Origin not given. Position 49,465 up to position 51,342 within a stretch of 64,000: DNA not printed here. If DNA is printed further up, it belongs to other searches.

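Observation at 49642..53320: LgmABC-like cassette: ArnT-like GT-C transferase, ArnC-like GT2 and YdjC deacetylase, tightly linked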

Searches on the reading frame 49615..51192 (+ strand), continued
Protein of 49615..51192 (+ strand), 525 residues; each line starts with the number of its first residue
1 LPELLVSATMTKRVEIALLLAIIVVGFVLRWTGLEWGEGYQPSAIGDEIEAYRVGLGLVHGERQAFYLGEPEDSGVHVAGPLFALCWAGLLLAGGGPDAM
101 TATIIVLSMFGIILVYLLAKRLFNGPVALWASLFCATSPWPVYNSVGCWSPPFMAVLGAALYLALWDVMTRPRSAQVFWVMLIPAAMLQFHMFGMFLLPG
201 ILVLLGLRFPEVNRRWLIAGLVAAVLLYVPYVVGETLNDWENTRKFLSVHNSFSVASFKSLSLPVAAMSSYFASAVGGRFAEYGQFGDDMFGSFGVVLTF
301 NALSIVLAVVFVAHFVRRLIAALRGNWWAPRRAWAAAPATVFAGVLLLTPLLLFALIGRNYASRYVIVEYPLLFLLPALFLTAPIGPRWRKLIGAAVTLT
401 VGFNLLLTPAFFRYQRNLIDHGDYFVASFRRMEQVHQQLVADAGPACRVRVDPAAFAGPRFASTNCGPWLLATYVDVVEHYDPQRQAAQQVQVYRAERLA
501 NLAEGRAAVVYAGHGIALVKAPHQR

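Call 83: search_protein_families(library=pfam, proteins=[L095:5024-6016:+, L095:6013-6474:+, L103:76-1134:+, L103:5576-6418:-, L107:4937-6493:-, L111:9-926:+, L115:269-1198:+, L115:1399-2493:+, L109:2927-3970:-, L109:1538-2809:-], max_evalue=0.001)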
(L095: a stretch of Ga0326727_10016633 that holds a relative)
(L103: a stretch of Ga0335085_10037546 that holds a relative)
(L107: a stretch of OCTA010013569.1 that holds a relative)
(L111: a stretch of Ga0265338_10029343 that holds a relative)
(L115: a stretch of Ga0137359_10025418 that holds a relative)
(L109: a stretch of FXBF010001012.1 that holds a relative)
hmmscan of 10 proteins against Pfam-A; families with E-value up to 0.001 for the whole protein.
L095:5024-6016:+ (330 aa): 3 families
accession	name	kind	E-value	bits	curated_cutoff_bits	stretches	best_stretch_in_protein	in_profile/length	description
PF00056.29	Ldh_1_N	-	6.1e-40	137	27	1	26-164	2-141/141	lactate/malate dehydrogenase, NAD binding domain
PF02866.23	Ldh_1_C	-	4.5e-36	124.9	22.6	1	169-326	3-168/174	lactate/malate dehydrogenase, alpha/beta C-terminal domain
PF03721.20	UDPG_MGDP_dh_N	-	0.00012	22.2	27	1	26-57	2-32/187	UDP-glucose/GDP-mannose dehydrogenase family, NAD binding domain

L095:6013-6474:+ (153 aa): 0 families

L103:76-1134:+ (352 aa): 3 families
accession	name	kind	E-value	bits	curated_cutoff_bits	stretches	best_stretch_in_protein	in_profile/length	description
PF00884.28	Sulfatase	-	5.6e-29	101.8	25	1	4-266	23-301/301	Sulfatase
PF01663.27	Phosphodiest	-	6.4e-06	26.4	23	1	167-211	183-220/342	Type I phosphodiesterase / nucleotide pyrophosphatase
PF02995.22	DUF229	-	8e-05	21.9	25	1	174-217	305-348/496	Protein of unknown function (DUF229)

L103:5576-6418:- (280 aa): 0 families

L107:4937-6493:- (518 aa): 1 family
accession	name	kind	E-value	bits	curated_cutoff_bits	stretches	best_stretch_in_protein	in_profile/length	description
PF05345.18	He_PIG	-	1.6e-08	35.3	24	1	431-502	5-82/96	Putative Ig domain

L111:9-926:+ (305 aa): 4 families
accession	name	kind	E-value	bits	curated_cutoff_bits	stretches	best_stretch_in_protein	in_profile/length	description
PF00069.31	Pkinase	-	2.2e-45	155.6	31.7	1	2-245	13-256/263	Protein kinase domain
PF07714.23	PK_Tyr_Ser-Thr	-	5.7e-26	91.8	23.1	1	14-240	29-249/258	Protein tyrosine and serine/threonine kinase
PF01636.29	APH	-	1.4e-07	32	23.2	1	88-138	144-200/239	Phosphotransferase enzyme family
PF03109.22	ABC1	-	2.5e-06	27.3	22.9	1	57-139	137-218/244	ABC1 atypical kinase-like domain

L115:269-1198:+ (309 aa): 3 families
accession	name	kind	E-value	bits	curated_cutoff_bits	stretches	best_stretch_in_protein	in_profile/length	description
PF03466.25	LysR_substrate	-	2.9e-39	135.1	28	1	87-293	2-206/209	LysR substrate binding domain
PF00126.33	HTH_1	-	2.5e-22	79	26.6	1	3-62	1-60/60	Bacterial regulatory helix-turn-helix protein, lysR family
PF25213.1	HVO_A0261_N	-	0.00045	20.5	35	0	22-75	31-81/86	HVO_A0261 N-terminal domain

L115:1399-2493:+ (364 aa): 4 families
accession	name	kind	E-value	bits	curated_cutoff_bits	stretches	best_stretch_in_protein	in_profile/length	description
PF00069.31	Pkinase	-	1.9e-44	152.5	31.7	1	53-300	5-253/263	Protein kinase domain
PF07714.23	PK_Tyr_Ser-Thr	-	1.5e-24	87.2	23.1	1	54-277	6-230/258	Protein tyrosine and serine/threonine kinase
PF01636.29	APH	-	1.1e-07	32.3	23.2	1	148-199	146-202/239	Phosphotransferase enzyme family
PF03109.22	ABC1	-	5.9e-05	22.8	22.9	1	117-199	138-219/244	ABC1 atypical kinase-like domain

L109:2927-3970:- (347 aa): 1 family
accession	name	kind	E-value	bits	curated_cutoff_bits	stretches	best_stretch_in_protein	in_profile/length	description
PF03773.19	ArsP_1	-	9e-35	120.7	32.3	1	45-342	8-293/294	Predicted permease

L109:1538-2809:- (423 aa): 2 families
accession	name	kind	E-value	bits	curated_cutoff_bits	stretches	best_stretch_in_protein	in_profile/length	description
PF07690.21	MFS_1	-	5.5e-36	124.6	33.4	2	35-336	6-308/347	Major Facilitator Superfamily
PF13347.12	MFS_2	-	0.0004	19.5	27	0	23-129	225-329/427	MFS/sugar transport protein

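Call 94: search_protein_representatives(alignment_id=A5)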
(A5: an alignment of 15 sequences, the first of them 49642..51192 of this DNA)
Query: 15 sequences, 513 profile positions. Proteins with E-value up to 0.001 (for the whole library): 4123; up to 1e-10: 684; up to 1e-30: 96. The best 150 are listed.
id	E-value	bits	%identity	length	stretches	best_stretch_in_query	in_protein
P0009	4.9e-226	767.9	-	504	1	1-511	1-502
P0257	2.6e-218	742.4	-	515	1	1-512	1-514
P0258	1.6e-216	736.5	-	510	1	5-512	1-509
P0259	2.2e-202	689.9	-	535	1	3-511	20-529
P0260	7.6e-192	655.1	-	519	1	5-512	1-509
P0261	9.3e-186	635.0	-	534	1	3-511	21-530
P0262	4.0e-183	626.3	-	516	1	6-511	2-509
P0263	4.0e-182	623.0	-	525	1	1-511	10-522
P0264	5.8e-178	609.3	-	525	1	3-511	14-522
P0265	1.6e-172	591.4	-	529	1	5-511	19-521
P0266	1.1e-171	588.6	-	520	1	4-511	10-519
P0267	3.1e-171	587.1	-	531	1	3-511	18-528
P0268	4.0e-170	583.4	-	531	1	1-512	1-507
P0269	5.3e-156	536.8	-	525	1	5-510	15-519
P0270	1.4e-154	532.1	-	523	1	5-510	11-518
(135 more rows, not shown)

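Call 96: search_protein_families(library=pfam, alignment_id=A8, max_evalue=0.001)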
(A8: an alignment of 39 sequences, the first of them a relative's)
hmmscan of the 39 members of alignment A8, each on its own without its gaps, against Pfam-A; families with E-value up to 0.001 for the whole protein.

A. member 1, P0322 (549 aa): 1 family
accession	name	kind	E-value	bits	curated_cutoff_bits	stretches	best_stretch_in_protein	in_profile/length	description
PF13231.12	PMT_2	-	0.00013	22.6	26.1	1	88-223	23-160/160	Dolichyl-phosphate-mannose-protein mannosyltransferase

B. families by the number of members that match (of 39 scanned): 2 families
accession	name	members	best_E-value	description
PF13231.12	PMT_2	20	1.9e-12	Dolichyl-phosphate-mannose-protein mannosyltransferase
PF02366.24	PMT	1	2e-08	Dolichyl-phosphate-mannose-protein mannosyltransferase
